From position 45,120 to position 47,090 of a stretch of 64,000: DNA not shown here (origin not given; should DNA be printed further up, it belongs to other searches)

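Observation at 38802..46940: Synthase-dependent exopolysaccharide system with unusual fusions: PilZ–GT2 synthase, TM-anchored PgaB-like deacetylase, and a 1521-aa TPR–insert–beta-barrel exporter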

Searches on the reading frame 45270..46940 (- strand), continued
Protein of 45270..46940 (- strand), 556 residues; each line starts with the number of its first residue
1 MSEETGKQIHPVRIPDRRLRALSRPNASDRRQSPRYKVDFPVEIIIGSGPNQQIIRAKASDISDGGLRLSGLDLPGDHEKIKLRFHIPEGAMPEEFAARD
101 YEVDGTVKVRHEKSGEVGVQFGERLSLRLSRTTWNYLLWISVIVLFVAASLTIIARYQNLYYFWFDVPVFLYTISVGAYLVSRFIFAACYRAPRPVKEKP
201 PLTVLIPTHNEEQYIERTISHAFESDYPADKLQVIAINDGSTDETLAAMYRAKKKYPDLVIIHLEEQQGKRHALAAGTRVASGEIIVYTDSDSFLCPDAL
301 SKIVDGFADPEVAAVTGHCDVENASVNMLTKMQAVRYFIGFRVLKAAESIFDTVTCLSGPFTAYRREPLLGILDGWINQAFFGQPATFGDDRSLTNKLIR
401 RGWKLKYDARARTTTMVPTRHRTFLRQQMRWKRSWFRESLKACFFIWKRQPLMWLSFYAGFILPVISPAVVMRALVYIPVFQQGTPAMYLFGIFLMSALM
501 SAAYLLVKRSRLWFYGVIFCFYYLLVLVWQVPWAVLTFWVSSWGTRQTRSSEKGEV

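Call 18: find_related_loci(query=window:45270-46940:-, collection=genome_contigs, flank=10000)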
Query window:45270-46940:- (556 aa) in genome_contigs; peptide patterns used: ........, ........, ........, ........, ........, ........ (x = any residue, [..] = any of these).
65 stretches matched a pattern; 15 encode a relative of the query (tblastn E <= 1e-3); 15 distinct loci.
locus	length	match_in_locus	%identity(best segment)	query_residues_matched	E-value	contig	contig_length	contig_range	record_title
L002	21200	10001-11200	47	150-550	5e-120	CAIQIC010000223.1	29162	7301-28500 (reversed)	MAG: uncultured Lentisphaerae bacterium isolate AlinenSedimentsCore2_bin-2051 genome assembly, contig: bin-2051:223/573,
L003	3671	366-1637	45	122-546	2e-119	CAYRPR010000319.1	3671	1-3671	MAG TPA_asm: uncultured Verrucomicrobiota bacterium isolate SRP193661_co1_204 genome assembly, contig: NODE_26227_length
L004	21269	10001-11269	44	128-555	2e-114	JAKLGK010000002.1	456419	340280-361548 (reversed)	MAG: Verrucomicrobia bacterium isolate RA.bin38 RA.bin38_2, whole genome shotgun sequence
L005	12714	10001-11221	45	137-548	1e-113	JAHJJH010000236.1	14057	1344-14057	MAG: Verrucomicrobia bacterium isolate Modern_marine_rock_biofilm.mb.29 Modern_marine_rock.mb.29_k141_611197, whole geno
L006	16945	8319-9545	44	137-546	3e-111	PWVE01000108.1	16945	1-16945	MAG: PVC group bacterium isolate CSSed11_284R1 CS-Sed11-C4116, whole genome shotgun sequence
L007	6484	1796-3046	42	138-552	8e-109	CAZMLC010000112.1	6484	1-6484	MAG TPA_asm: uncultured Akkermansia sp. isolate SRP216815_co1_310 genome assembly, contig: NODE_17134_length_6484_cov_33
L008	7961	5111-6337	41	141-545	3e-105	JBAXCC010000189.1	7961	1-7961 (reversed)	MAG: bacterium isolate ELA183 MAG183_189, whole genome shotgun sequence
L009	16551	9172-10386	42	140-546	6e-105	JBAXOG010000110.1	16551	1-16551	MAG: bacterium isolate ELA499 MAG499_110, whole genome shotgun sequence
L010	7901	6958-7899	47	150-464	6e-97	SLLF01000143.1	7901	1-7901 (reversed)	MAG: Kiritimatiellae bacterium isolate CSSed165cm_30 CSSed16-5cm-40009, whole genome shotgun sequence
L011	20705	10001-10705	31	163-411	2e-28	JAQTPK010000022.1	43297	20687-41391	MAG: Syntrophales bacterium isolate STB_114 NODE_1803_length_43297_cov_7.671693_Sandtown_B, whole genome shotgun sequenc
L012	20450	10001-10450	32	202-351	5e-15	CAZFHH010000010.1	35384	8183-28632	MAG TPA_asm: uncultured Candidatus Saccharibacteria bacterium isolate SRP128015_co3_370 genome assembly, contig: NODE_95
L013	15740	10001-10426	27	202-342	4e-11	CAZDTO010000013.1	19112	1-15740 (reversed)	MAG TPA_asm: uncultured Gammaproteobacteria bacterium isolate binchicken_co38_474 genome assembly, contig: NODE_6039_len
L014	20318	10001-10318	28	202-305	8e-10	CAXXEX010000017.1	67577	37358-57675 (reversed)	MAG: Acidobacteriota bacterium isolate c8e4eff3-c4ba-44cb-9c6f-c942488c074e genome assembly, contig: contig_17, whole ge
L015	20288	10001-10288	29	199-303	8e-11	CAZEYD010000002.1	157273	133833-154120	MAG TPA_asm: Candidatus Woesearchaeota archaeon isolate binchicken_co47_27 genome assembly, contig: NODE_32_length_15727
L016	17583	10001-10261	33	200-292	3e-8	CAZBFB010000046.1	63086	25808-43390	MAG TPA_asm: uncultured Gammaproteobacteria bacterium isolate binchicken_co203_31 genome assembly, contig: k141_2190984,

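Call 19: list_cluster_members(proteins=[window:45270-46940:-, window:43351-45273:-, window:38802-43367:-, window:50198-51625:-, P0004, P0012])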
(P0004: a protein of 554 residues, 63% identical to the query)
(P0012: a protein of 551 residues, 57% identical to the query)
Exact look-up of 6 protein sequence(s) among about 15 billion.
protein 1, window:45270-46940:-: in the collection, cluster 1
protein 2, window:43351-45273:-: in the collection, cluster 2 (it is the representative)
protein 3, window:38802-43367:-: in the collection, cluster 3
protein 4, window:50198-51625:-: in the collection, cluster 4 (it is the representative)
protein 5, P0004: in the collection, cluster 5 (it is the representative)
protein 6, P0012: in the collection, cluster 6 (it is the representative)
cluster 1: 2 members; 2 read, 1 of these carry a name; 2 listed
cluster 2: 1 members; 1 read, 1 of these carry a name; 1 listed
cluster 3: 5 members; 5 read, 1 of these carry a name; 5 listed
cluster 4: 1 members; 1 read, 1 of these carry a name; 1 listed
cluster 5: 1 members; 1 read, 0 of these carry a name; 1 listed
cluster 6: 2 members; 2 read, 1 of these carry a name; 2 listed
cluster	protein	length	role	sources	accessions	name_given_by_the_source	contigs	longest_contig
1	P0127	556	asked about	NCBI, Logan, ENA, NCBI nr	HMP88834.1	MAG TPA: glycosyltransferase [Kiritimatiellia bacterium] | glycosyltransferase [Kiritimatiellia bacterium]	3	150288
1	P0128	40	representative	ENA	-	-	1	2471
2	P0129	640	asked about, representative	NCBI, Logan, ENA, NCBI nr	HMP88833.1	MAG TPA: polysaccharide deacetylase family protein [Kiritimatiellia bacterium] | polysaccharide deacetylase family protein [Kiritimatiellia bacterium]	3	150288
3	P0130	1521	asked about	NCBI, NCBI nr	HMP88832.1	MAG TPA: tetratricopeptide repeat protein [Kiritimatiellia bacterium] | tetratricopeptide repeat protein [Kiritimatiellia bacterium]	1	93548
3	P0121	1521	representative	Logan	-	-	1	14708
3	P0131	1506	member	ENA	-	-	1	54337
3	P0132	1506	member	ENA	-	-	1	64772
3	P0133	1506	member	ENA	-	-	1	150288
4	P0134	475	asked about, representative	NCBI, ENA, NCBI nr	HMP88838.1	MAG TPA: 3-isopropylmalate dehydratase large subunit [Kiritimatiellia bacterium] | 3-isopropylmalate dehydratase large subunit [Kiritimatiellia bacterium]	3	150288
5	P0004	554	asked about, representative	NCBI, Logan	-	-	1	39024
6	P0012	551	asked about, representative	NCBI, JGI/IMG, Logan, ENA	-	-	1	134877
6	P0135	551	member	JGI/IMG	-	hyaluronan synthase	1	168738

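Call 20: find_encoding_contigs(protein=P0012, flank=10000, max_places=1)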
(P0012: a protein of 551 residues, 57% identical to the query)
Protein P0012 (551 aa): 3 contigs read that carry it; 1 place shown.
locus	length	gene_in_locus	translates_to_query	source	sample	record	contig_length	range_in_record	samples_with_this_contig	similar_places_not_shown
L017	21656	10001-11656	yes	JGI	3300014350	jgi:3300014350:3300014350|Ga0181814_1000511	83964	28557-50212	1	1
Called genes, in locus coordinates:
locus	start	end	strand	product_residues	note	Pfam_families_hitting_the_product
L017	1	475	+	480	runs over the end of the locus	PF00171:Aldedh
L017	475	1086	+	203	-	PF00936:BMC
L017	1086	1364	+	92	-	PF03319:EutN_CcmL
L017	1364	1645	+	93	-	PF03319:EutN_CcmL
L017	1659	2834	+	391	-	PF01676:Metalloenzyme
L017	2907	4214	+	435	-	PF02885:Glycos_trans_3N, PF00591:Glycos_transf_3, PF07831:PYNP_C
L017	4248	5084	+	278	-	PF01048:PNP_UDP_1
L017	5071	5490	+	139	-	PF08211:dCMP_cyt_deam_2, PF00383:dCMP_cyt_deam_1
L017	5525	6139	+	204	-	PF00551:Formyl_trans_N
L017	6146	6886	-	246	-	PF01487:DHquinase_I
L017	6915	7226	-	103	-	-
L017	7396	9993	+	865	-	PF00072:Response_reg, PF01590:GAF (weak), PF13185:GAF_2 (weak), PF00990:GGDEF, PF00072:Response_reg, PF13487:HD_5, PF01966:HD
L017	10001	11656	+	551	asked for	PF07238:PilZ, PF13506:Glyco_transf_21, PF00535:Glycos_transf_2, PF10111:Glyco_tranf_2_2 (weak), PF13641:Glyco_tranf_2_3, PF03142:Chitin_synth_2, PF01644:Chitin_synth_1, PF13632:Glyco_trans_2_3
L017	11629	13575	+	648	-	-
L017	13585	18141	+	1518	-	PF07719:TPR_2 (faint), PF13371:TPR_9 (faint), PF13424:TPR_12 (faint), PF13429:TPR_15 (faint), PF23914:TPR_CcmH_CycH (faint), PF00515:TPR_1 (faint), PF13432:TPR_16, PF14559:TPR_19 (weak), +5 more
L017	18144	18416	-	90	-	PF12797:Fer4_2 (faint), PF12837:Fer4_6 (faint), PF12838:Fer4_7 (faint), PF13237:Fer4_10 (weak), PF14697:Fer4_21 (faint), PF13187:Fer4_9 (weak), PF00037:Fer4, PF13484:Fer4_16 (weak)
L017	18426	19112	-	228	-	PF00702:Hydrolase, PF12710:HAD, PF13419:HAD_2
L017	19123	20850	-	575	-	PF14716:HHH_8, PF14520:HHH_5 (weak), PF14792:DNA_pol_B_palm (weak), PF14791:DNA_pol_B_thumb, PF02811:PHP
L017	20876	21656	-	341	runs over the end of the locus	PF03331:LpxC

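Call 21: find_encoding_contigs(protein=P0037, flank=10000, max_places=1)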
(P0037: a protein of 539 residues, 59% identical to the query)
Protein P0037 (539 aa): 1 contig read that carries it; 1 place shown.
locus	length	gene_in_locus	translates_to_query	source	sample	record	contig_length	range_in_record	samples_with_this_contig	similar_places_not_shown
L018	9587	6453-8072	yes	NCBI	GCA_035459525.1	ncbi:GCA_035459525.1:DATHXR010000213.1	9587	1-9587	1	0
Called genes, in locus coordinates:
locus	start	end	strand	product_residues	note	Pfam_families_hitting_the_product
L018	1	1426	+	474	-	PF25174:Beta-prop_THOC3 (faint), PF02239:Cytochrom_D1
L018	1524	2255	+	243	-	PF13386:DsbD_2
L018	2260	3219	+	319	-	PF00158:Sigma54_activat, PF01078:Mg_chelatase (faint), PF14532:Sigma54_activ_2, PF07724:AAA_2 (faint), PF07728:AAA_5 (weak), PF25601:AAA_lid_14, PF02954:HTH_8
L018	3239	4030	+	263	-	PF03544:TonB_C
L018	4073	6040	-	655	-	PF07715:Plug, PF00593:TonB_dep_Rec_b-barrel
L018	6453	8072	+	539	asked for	PF07238:PilZ (weak), PF13506:Glyco_transf_21, PF00535:Glycos_transf_2, PF10111:Glyco_tranf_2_2 (faint), PF13641:Glyco_tranf_2_3, PF01644:Chitin_synth_1, PF03142:Chitin_synth_2, PF13632:Glyco_trans_2_3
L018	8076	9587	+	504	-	?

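Call 22: find_encoding_contigs(protein=P0019, flank=10000, max_places=1)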
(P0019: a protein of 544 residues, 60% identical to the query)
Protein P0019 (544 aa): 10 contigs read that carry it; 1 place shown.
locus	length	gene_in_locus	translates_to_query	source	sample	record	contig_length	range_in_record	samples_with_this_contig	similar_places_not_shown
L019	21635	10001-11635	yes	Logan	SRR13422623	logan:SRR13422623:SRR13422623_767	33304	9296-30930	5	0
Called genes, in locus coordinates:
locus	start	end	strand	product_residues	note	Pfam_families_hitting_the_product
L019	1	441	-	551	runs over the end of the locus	-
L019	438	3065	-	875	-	PF00072:Response_reg, PF13185:GAF_2 (weak), PF00990:GGDEF, PF00072:Response_reg (weak), PF01966:HD, PF13487:HD_5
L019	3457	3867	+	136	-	PF14760:Rnk_N, PF01272:GreA_GreB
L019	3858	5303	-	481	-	-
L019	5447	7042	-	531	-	PF00989:PAS, PF08447:PAS_3, PF08448:PAS_4, PF13426:PAS_9 (weak), PF00512:HisKA, PF02518:HATPase_c, PF00072:Response_reg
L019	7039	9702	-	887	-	PF00072:Response_reg, PF13185:GAF_2 (weak), PF00990:GGDEF, PF13487:HD_5, PF01966:HD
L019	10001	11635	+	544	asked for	PF07238:PilZ (weak), PF13506:Glyco_transf_21, PF00535:Glycos_transf_2, PF10111:Glyco_tranf_2_2, PF13641:Glyco_tranf_2_3, PF03142:Chitin_synth_2, PF01644:Chitin_synth_1, PF13632:Glyco_trans_2_3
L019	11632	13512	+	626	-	-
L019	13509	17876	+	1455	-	PF07719:TPR_2 (faint), PF12895:ANAPC3 (faint), PF13428:TPR_14 (faint), PF13432:TPR_16 (faint), PF14559:TPR_19 (faint), PF00515:TPR_1 (faint)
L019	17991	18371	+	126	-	PF03448:MgtE_N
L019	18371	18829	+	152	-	PF01769:MgtE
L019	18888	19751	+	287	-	PF08547:CIA30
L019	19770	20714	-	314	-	PF04389:Peptidase_M28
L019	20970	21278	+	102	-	-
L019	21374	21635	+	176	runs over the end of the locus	PF22741:PTP-NADK, PF13350:Y_phosphatase3 (faint), PF22784:PTP-SAK (weak), PF22785:Tc-R-P (weak)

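Call 23: find_encoding_contigs(protein=P0106, flank=10000, max_places=1)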
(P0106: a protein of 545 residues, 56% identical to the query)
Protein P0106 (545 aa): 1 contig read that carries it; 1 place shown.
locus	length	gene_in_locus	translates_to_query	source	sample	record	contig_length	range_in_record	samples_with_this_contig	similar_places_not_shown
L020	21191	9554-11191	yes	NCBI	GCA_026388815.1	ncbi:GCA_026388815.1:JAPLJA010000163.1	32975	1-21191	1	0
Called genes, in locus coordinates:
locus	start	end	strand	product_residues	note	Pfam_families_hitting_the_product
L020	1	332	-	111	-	PF13183:Fer4_8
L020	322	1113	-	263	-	PF02665:Nitrate_red_gam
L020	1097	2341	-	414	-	PF09825:BPL_N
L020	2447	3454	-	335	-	PF01136:Peptidase_U32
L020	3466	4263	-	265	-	-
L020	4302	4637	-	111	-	PF02452:PemK_toxin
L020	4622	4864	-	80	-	PF17723:RHH_8 (weak)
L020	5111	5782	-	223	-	-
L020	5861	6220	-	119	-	-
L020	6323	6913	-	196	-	-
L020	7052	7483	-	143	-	PF01934:HepT-like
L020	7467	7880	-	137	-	PF01909:NTP_transf_2, PF18765:Polbeta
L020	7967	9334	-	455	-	PF00171:Aldedh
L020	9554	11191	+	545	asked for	PF07238:PilZ (weak), PF13506:Glyco_transf_21, PF00535:Glycos_transf_2, PF10111:Glyco_tranf_2_2 (weak), PF13641:Glyco_tranf_2_3, PF01644:Chitin_synth_1, PF03142:Chitin_synth_2, PF13632:Glyco_trans_2_3 (weak)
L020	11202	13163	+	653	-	-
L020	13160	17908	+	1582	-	PF13181:TPR_8 (faint), PF23914:TPR_CcmH_CycH (faint), PF00515:TPR_1 (faint), PF07719:TPR_2 (faint), PF12895:ANAPC3 (faint), PF13174:TPR_6 (faint), PF13432:TPR_16 (weak), PF14559:TPR_19 (weak), +11 more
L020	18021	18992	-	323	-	PF01522:Polysacc_deac_1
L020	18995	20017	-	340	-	PF00704:Glyco_hydro_18 (faint)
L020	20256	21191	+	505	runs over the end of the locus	PF13231:PMT_2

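Call 26: find_encoding_contigs(protein=P0005, flank=10000, max_places=1)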
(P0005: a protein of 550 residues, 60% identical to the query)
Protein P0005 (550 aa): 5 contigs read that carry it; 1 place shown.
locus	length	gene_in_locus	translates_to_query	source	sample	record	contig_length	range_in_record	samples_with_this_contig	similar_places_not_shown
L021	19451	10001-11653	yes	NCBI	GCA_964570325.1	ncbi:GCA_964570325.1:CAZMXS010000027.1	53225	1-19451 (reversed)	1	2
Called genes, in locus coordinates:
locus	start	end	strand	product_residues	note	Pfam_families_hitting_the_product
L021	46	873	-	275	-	PF00793:DAHP_synth_1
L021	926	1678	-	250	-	PF02348:CTP_transf_3, PF12804:NTP_transf_3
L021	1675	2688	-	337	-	PF00294:PfkB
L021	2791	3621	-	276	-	PF11306:DUF3108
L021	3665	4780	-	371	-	PF18152:DAHP_snth_FXD (weak), PF00793:DAHP_synth_1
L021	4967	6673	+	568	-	PF05231:MASE1, PF00512:HisKA, PF02518:HATPase_c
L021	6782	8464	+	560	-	PF00512:HisKA (weak)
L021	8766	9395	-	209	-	PF00072:Response_reg, PF00196:GerE, PF08281:Sigma70_r4_2 (weak)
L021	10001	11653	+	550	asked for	PF07238:PilZ, PF13506:Glyco_transf_21, PF00535:Glycos_transf_2, PF10111:Glyco_tranf_2_2 (weak), PF13641:Glyco_tranf_2_3, PF03142:Chitin_synth_2, PF01644:Chitin_synth_1, PF13632:Glyco_trans_2_3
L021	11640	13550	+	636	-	-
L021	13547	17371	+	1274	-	PF07719:TPR_2 (faint), PF13414:TPR_11 (faint), PF13428:TPR_14 (faint), PF13431:TPR_17 (faint), PF23914:TPR_CcmH_CycH (faint), PF24575:TPR_Slam (faint), PF13432:TPR_16, PF14559:TPR_19, +3 more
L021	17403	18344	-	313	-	PF00072:Response_reg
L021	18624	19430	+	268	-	PF02195:ParB_N (weak)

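Call 27: find_encoding_contigs(protein=P0066, flank=10000, max_places=1)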
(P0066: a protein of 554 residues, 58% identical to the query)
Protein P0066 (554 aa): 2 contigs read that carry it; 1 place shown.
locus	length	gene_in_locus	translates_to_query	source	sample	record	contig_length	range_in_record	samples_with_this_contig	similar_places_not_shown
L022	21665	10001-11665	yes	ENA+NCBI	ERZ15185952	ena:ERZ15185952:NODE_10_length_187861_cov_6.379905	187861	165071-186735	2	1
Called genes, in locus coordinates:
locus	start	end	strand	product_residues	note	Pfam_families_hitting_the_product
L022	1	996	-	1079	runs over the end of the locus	PF00754:F5_F8_type_C (faint), PF22633:F5_F8_type_C_2 (faint), PF18998:Flg_new_2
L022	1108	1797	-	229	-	-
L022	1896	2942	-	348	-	PF03331:LpxC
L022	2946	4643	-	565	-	-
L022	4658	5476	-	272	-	PF02151:UVR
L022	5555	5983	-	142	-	-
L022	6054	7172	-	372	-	PF01041:DegT_DnrJ_EryC1, PF01053:Cys_Met_Meta_PP (weak)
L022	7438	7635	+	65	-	-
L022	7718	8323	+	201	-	PF00583:Acetyltransf_1 (weak)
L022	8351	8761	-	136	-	-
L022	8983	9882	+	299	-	PF00990:GGDEF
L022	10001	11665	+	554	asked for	PF07238:PilZ, PF13506:Glyco_transf_21, PF00535:Glycos_transf_2, PF10111:Glyco_tranf_2_2 (weak), PF13641:Glyco_tranf_2_3, PF03142:Chitin_synth_2, PF01644:Chitin_synth_1, PF13632:Glyco_trans_2_3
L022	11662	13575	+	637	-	-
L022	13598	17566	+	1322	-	PF00515:TPR_1 (faint), PF07719:TPR_2 (faint), PF12895:ANAPC3 (faint), PF13176:TPR_7 (faint), PF13181:TPR_8 (faint), PF13371:TPR_9 (faint), PF13432:TPR_16 (weak), PF13429:TPR_15 (weak), +7 more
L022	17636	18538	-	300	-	PF00989:PAS, PF13188:PAS_8 (weak), PF13596:PAS_10 (faint), PF08448:PAS_4, PF13426:PAS_9, PF00990:GGDEF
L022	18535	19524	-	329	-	PF01522:Polysacc_deac_1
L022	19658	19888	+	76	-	-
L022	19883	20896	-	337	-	PF01797:Y1_Tnp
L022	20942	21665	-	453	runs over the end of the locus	PF18884:TSP3_bac (weak)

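Call 28: find_encoding_contigs(protein=P0100, flank=10000, max_places=1)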
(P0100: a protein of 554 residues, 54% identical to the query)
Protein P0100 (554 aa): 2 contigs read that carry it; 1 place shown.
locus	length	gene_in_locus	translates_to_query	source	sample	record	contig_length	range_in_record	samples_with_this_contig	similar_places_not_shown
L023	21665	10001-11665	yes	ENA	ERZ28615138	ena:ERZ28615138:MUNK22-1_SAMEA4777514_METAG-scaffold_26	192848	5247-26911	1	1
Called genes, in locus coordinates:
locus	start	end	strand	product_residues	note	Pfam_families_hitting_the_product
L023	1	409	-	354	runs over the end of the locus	PF03734:YkuD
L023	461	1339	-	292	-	PF04055:Radical_SAM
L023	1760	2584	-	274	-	PF00950:ABC-3, PF01032:FecCD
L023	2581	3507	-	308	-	PF01297:ZnuA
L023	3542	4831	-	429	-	-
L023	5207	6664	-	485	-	PF02310:B12-binding, PF04055:Radical_SAM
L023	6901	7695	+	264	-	PF04893:Yip1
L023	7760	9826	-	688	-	PF14258:DUF4350 (weak), PF02638:GHL10, PF13200:DUF4015 (weak)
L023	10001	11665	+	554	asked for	PF07238:PilZ (weak), PF13506:Glyco_transf_21, PF13641:Glyco_tranf_2_3, PF00535:Glycos_transf_2, PF10111:Glyco_tranf_2_2 (weak), PF01644:Chitin_synth_1, PF03142:Chitin_synth_2, PF13632:Glyco_trans_2_3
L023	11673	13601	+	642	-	-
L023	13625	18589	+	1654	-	PF00515:TPR_1 (faint), PF07719:TPR_2 (faint), PF13181:TPR_8 (faint), PF13428:TPR_14 (faint), PF13429:TPR_15 (faint), PF13431:TPR_17 (faint), PF14559:TPR_19 (faint), PF23914:TPR_CcmH_CycH (faint)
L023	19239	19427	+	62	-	-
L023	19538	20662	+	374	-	PF12804:NTP_transf_3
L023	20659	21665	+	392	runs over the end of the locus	PF03453:MoeA_N, PF00994:MoCF_biosynth, PF03454:MoeA_C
